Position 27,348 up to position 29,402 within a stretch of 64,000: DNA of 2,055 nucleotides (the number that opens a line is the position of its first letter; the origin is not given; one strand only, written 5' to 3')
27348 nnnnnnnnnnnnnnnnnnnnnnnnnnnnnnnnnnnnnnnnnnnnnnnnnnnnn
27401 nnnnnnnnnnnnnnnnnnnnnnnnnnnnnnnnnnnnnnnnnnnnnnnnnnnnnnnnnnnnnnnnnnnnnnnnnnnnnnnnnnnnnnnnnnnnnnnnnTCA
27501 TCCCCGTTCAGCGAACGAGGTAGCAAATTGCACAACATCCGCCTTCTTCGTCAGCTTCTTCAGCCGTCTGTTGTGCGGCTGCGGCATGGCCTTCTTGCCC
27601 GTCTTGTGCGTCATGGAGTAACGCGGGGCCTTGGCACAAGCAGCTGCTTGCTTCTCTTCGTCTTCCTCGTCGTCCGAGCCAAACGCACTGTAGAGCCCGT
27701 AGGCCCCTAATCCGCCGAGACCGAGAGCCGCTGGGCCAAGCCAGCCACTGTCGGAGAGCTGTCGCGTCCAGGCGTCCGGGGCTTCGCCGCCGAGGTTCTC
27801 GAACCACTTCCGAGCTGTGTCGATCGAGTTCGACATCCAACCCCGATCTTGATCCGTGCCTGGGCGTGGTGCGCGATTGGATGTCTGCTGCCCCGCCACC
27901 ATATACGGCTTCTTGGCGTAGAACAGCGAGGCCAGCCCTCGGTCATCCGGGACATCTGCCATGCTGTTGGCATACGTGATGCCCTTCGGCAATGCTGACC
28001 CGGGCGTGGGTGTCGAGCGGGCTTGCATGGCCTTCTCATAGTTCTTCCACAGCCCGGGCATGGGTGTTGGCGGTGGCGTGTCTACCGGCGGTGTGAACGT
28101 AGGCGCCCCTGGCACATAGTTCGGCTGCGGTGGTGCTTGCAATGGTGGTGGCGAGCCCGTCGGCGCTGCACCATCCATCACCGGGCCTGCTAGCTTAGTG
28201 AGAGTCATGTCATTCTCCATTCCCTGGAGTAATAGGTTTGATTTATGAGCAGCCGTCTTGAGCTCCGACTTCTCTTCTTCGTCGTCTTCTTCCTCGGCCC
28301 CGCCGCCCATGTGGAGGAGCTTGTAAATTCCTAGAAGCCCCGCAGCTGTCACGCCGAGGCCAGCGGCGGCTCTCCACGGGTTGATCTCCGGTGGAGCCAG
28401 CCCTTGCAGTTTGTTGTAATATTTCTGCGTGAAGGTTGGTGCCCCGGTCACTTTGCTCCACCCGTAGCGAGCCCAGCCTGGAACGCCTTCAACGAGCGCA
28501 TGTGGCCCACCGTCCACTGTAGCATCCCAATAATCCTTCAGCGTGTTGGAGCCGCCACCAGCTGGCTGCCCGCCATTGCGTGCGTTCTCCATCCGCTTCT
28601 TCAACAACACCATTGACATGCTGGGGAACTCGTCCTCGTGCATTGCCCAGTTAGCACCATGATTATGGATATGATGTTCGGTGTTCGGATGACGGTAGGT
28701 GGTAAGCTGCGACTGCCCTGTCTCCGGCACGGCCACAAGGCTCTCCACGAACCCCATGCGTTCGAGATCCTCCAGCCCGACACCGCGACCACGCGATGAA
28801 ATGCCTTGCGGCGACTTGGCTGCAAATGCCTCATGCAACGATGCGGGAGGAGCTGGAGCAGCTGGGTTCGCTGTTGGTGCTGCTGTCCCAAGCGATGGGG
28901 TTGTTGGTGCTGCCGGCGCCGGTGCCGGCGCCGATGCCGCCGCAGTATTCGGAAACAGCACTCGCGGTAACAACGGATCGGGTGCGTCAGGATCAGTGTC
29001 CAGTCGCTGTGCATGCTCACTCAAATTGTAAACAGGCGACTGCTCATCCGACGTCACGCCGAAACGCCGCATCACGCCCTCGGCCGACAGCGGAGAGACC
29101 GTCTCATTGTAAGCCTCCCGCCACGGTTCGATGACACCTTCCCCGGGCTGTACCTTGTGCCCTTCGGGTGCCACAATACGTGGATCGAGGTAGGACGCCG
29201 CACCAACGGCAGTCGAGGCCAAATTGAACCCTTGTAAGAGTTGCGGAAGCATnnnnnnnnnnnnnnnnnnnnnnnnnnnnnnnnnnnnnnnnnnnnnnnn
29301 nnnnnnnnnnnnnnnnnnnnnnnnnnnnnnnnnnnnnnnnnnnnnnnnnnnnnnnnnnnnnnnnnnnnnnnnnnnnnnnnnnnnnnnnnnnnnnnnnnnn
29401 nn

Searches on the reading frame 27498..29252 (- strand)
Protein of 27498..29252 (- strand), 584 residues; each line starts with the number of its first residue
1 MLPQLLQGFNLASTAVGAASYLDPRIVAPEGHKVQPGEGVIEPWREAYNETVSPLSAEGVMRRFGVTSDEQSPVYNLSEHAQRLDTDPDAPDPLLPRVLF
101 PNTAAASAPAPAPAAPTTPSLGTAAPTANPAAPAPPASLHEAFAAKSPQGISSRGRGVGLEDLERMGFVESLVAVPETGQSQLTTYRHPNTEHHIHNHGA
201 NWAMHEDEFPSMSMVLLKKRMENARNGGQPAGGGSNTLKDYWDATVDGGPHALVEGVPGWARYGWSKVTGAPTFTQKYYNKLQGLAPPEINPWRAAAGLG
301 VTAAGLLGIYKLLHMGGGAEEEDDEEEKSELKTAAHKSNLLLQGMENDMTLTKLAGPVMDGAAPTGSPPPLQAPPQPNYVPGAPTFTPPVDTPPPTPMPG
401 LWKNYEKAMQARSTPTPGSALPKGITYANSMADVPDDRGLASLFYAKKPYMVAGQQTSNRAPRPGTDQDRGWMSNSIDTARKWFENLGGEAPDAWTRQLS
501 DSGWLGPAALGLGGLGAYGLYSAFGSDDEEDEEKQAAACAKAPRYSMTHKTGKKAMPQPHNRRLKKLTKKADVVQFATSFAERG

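Call 8: search_protein_families(library=phrogs, proteins=[window:27498-29252:-], max_evalue=0.01)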
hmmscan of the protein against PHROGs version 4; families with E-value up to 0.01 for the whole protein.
window:27498-29252:- (584 aa): 0 families

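Call 9: search_protein_families(library=pfam, proteins=[window:27498-29252:-], max_evalue=0.01)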
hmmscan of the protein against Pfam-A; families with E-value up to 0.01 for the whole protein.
window:27498-29252:- (584 aa): 0 families

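Call 53: search_solved_structures(query=window:27498-29252:-, max_evalue=1)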
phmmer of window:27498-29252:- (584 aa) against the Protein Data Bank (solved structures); distinct sequences matched with E-value up to 1: 1.
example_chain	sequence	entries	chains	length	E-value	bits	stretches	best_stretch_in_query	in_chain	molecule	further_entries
7dsz_A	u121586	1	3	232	0.16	13.5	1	390-444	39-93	Amuc_1102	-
